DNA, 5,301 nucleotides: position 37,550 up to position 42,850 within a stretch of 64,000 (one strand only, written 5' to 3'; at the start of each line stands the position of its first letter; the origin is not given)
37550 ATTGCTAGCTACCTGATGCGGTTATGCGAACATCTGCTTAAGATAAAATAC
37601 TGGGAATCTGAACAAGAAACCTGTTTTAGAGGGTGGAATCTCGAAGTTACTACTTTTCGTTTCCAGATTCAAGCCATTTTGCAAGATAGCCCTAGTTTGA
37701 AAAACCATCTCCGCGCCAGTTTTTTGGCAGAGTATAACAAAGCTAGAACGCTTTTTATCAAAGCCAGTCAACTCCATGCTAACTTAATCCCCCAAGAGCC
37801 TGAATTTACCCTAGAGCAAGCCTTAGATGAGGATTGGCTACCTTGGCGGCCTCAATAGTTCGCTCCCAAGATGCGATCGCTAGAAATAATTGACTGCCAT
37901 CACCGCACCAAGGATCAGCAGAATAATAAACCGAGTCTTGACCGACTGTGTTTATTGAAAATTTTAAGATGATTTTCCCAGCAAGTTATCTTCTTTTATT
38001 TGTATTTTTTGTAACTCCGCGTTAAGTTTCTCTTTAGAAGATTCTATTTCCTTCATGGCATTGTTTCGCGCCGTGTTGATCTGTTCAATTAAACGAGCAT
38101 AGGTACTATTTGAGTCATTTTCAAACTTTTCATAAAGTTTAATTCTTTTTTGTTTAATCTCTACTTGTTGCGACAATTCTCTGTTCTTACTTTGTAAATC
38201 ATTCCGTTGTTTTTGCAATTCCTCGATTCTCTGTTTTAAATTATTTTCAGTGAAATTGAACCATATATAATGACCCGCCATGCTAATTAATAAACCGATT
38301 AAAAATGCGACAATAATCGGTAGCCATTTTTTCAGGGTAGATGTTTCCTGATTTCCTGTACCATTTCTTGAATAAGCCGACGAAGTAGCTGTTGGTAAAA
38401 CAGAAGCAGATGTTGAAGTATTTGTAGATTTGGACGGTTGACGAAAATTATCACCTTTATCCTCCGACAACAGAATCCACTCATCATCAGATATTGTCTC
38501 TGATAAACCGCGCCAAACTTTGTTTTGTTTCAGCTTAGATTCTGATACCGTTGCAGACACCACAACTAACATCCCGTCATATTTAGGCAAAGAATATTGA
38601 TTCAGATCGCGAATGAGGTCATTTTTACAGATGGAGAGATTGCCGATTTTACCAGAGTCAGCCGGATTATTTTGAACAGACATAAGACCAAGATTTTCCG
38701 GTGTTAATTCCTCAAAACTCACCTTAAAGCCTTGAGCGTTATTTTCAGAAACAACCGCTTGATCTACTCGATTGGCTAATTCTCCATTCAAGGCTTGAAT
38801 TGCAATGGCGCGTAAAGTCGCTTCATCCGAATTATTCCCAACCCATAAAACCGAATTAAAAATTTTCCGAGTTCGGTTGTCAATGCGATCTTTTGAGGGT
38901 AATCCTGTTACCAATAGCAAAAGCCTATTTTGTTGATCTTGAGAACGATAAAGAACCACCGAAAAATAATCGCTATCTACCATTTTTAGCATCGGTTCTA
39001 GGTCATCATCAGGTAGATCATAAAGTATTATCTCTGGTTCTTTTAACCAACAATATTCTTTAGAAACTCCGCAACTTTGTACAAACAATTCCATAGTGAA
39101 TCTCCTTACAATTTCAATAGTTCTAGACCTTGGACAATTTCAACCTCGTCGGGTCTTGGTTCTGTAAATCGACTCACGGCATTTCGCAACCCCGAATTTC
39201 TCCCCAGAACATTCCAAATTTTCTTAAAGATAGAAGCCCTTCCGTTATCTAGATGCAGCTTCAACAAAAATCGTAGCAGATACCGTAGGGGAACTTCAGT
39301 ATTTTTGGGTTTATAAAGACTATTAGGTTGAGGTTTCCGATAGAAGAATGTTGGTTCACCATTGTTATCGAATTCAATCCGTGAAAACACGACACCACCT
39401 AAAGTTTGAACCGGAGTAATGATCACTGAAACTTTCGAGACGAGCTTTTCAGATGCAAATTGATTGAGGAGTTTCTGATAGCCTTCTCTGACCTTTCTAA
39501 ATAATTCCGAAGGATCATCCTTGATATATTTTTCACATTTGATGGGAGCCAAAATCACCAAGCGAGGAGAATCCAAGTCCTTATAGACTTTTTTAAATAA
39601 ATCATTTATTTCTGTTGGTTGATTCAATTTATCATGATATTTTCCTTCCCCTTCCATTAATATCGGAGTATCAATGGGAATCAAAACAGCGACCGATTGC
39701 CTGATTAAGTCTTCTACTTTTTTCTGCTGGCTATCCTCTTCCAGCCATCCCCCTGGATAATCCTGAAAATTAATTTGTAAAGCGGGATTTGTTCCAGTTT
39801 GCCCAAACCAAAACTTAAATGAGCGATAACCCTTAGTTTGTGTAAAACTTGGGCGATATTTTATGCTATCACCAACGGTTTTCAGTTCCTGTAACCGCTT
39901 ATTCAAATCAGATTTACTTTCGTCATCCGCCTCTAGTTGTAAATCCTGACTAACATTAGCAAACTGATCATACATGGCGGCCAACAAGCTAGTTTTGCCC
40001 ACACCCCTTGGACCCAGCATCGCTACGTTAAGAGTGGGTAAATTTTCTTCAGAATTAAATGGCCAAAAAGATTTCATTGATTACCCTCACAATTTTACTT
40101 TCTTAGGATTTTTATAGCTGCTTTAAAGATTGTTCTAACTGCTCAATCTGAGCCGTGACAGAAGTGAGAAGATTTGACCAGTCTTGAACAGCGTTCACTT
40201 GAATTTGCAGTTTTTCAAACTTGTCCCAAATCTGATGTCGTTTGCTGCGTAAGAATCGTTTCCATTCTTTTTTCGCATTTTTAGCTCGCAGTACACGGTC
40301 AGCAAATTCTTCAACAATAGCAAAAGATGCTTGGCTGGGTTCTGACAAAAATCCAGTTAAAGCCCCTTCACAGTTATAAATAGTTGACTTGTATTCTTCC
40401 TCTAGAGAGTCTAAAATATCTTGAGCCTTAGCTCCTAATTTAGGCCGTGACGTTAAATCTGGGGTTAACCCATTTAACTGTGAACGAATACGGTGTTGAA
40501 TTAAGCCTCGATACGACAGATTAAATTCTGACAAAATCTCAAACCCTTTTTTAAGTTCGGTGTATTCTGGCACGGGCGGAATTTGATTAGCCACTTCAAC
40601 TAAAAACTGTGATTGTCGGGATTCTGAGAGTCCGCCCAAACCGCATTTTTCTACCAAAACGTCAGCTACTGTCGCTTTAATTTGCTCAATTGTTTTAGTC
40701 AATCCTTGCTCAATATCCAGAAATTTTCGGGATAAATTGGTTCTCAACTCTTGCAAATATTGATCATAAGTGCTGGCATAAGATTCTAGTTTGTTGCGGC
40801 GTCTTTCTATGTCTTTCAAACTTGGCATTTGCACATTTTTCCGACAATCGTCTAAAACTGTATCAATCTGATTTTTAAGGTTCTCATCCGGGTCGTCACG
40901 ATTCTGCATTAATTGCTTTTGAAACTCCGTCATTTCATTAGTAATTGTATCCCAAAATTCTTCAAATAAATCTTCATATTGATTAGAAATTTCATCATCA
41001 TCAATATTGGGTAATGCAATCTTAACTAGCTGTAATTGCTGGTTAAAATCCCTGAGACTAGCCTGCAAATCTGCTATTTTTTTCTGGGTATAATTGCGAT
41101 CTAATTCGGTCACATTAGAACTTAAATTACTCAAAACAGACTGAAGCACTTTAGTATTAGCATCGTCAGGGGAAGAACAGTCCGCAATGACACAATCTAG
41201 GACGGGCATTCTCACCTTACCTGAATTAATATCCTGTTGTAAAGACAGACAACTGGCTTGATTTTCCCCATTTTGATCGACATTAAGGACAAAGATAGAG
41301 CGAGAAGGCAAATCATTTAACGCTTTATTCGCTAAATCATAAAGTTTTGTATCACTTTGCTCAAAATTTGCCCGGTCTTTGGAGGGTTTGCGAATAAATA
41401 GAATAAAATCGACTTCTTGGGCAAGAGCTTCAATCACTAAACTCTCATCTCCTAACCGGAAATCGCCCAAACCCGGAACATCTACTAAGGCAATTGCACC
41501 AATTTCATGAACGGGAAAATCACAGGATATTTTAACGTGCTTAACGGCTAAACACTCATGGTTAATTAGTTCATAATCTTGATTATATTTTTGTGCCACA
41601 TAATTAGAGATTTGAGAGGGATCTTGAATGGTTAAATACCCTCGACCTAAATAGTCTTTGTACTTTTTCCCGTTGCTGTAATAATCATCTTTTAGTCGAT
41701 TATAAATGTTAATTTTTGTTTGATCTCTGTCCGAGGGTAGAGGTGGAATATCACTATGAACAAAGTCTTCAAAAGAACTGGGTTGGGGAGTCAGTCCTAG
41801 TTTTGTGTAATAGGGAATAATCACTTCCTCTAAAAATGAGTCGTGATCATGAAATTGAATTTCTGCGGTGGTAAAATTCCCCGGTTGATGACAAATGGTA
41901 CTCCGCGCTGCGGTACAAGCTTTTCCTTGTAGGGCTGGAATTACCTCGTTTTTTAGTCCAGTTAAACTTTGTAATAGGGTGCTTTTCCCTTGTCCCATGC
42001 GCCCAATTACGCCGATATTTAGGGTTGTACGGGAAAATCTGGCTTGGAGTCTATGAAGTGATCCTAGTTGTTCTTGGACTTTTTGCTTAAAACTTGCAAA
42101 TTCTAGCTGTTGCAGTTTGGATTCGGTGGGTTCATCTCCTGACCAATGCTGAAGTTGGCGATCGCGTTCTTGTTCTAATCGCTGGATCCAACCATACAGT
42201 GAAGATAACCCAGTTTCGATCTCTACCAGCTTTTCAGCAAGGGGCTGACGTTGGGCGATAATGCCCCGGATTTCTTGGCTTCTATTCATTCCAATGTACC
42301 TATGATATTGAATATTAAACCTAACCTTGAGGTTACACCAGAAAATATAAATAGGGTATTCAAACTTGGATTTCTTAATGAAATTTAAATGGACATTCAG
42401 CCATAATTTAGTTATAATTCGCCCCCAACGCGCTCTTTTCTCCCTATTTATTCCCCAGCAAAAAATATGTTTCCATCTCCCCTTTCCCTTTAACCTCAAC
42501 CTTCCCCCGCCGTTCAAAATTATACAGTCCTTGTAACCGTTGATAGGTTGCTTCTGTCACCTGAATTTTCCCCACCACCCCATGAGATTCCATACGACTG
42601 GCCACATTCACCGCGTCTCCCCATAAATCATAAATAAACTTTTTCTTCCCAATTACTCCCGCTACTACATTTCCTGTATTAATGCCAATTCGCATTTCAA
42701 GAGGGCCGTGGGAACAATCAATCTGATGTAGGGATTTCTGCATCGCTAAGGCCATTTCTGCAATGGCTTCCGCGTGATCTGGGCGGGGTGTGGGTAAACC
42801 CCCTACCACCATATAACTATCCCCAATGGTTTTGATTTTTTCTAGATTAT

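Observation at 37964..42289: Three-gene dynamin-like GTPase module: large dynamin-like GTPase, small P-loop GTPase, membrane coiled-coil protein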

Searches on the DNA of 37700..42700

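Call 76: search_rna_families(source=window, start=37700, end=42700, threshold=evalue, max_evalue=1)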
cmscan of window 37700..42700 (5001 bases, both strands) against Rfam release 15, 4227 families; matches with E-value up to 1: 0.
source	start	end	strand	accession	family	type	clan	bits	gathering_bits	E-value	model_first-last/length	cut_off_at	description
